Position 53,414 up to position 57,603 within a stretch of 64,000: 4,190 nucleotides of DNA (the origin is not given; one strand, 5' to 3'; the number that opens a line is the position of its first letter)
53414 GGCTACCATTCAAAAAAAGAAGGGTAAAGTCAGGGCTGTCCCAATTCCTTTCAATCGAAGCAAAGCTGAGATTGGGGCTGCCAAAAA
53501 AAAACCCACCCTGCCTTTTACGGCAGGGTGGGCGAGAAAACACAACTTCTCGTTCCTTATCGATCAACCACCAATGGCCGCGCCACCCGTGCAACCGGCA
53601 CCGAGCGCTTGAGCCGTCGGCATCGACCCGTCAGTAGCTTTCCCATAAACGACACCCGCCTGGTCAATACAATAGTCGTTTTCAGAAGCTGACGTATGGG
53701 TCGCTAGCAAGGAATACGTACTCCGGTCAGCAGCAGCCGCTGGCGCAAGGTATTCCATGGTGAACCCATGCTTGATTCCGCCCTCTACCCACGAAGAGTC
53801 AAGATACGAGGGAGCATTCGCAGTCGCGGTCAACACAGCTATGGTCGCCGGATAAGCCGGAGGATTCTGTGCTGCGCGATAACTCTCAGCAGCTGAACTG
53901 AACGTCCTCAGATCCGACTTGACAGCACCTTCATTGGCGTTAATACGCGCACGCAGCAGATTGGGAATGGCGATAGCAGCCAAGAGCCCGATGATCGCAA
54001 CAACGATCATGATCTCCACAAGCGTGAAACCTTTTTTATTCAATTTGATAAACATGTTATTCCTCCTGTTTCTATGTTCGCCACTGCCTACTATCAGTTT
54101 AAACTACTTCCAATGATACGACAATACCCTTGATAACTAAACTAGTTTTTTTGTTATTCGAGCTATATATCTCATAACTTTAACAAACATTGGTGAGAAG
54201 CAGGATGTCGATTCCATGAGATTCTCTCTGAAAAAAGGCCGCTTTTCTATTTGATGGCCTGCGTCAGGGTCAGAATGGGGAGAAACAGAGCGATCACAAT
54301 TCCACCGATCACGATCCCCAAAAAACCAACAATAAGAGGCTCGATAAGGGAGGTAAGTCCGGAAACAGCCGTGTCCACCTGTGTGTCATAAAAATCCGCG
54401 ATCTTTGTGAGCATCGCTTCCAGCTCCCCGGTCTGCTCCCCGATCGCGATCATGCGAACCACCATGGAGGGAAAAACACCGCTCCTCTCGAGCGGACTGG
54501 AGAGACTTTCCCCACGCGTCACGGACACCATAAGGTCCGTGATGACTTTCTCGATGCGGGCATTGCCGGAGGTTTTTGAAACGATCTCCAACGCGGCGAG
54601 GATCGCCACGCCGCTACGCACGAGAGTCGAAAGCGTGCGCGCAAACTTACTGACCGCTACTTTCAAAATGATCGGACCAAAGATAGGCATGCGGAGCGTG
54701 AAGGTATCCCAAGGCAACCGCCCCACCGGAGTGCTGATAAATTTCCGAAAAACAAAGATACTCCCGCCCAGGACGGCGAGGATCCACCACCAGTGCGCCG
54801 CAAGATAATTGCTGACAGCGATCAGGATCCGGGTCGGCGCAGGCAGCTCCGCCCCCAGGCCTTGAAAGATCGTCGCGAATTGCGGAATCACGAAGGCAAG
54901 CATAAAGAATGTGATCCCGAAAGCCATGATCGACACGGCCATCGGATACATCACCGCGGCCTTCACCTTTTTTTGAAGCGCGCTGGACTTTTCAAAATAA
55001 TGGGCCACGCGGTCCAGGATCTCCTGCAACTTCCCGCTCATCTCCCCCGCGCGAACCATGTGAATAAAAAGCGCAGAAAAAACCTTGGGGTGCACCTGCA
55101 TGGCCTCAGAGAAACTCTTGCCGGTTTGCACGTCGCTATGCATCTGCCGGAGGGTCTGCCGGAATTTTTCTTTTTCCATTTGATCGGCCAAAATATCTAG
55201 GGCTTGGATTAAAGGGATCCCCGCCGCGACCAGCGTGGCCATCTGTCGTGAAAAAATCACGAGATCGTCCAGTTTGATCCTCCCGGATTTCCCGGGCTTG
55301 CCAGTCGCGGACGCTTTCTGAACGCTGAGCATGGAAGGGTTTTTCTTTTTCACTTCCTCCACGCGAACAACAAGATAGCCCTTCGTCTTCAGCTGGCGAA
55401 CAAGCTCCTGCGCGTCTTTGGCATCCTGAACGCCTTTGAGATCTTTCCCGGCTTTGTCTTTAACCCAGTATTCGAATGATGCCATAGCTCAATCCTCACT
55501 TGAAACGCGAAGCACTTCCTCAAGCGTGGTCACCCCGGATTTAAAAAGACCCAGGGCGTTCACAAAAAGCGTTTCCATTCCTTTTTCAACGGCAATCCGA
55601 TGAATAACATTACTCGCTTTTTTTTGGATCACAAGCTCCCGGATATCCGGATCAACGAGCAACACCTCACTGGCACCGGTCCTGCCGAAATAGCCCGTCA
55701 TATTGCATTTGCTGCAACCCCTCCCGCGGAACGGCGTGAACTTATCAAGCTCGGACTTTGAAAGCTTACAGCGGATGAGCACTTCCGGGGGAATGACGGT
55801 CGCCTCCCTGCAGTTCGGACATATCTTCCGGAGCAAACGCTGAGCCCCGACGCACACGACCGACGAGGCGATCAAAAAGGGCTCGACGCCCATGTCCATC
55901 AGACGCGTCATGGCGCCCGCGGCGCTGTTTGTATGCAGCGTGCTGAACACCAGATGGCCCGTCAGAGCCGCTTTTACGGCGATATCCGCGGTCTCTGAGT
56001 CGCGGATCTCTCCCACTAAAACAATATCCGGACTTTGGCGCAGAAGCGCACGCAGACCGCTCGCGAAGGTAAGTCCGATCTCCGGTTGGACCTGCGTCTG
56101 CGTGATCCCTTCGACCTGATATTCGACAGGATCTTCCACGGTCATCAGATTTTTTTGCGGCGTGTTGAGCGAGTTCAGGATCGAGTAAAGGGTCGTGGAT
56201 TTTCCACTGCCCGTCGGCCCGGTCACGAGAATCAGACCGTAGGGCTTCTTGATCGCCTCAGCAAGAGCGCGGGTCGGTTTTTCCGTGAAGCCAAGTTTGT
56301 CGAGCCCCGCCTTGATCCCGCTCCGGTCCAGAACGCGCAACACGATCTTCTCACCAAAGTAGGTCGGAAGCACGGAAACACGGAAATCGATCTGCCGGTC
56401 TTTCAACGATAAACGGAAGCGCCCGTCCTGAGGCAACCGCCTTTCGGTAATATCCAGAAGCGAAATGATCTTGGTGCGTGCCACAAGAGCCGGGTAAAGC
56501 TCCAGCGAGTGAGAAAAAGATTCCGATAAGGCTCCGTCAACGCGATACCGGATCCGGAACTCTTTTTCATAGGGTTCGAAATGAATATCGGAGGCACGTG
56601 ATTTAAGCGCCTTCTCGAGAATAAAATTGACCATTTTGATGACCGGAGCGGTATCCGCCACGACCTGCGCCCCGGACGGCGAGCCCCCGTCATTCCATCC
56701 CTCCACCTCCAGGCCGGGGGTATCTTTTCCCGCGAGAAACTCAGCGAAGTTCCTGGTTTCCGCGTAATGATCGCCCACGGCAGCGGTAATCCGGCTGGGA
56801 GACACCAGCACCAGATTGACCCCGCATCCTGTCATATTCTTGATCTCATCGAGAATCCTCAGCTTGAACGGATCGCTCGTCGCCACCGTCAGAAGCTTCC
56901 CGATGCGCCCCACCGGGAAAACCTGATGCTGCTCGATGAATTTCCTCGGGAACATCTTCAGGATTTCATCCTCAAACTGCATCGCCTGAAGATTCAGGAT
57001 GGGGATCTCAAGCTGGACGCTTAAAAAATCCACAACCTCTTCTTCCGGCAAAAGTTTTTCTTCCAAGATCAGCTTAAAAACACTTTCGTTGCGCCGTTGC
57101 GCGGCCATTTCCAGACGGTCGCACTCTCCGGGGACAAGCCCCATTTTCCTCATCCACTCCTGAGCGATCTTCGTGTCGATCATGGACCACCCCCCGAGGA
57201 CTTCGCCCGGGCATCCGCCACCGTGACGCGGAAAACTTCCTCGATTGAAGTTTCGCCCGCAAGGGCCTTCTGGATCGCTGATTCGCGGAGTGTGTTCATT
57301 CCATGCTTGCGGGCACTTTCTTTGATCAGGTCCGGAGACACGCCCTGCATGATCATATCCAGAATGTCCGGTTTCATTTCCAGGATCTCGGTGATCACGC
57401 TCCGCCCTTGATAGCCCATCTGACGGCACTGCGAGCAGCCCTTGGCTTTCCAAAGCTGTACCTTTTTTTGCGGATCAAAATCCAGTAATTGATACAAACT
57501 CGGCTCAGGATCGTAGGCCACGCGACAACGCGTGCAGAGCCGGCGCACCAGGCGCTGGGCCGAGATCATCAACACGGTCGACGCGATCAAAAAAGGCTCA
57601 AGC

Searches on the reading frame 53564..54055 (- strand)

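Call 57: search_protein_families(library=pfam, proteins=[window:53564-54055:-], max_evalue=0.00001)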
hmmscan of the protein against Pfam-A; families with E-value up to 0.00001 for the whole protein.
window:53564-54055:- (163 aa): 1 family
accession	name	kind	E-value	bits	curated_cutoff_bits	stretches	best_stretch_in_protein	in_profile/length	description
PF07963.17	N_methyl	-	1e-08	34.8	21.2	1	6-30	3-27/27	Prokaryotic N-terminal methylation motif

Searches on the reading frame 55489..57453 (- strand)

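Call 57: search_protein_families(library=pfam, proteins=[window:55489-57453:-], max_evalue=0.00001)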
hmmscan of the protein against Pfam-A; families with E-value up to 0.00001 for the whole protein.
window:55489-57453:- (654 aa): 2 families
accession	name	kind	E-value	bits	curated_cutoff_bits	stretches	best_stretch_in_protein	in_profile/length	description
PF00437.27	T2SSE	-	5e-135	450.3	24.9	1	266-649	3-370/370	Type II/IV secretion system protein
PF05157.20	MshEN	-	2.2e-19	69.7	23.1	1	149-234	2-88/90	MshEN domain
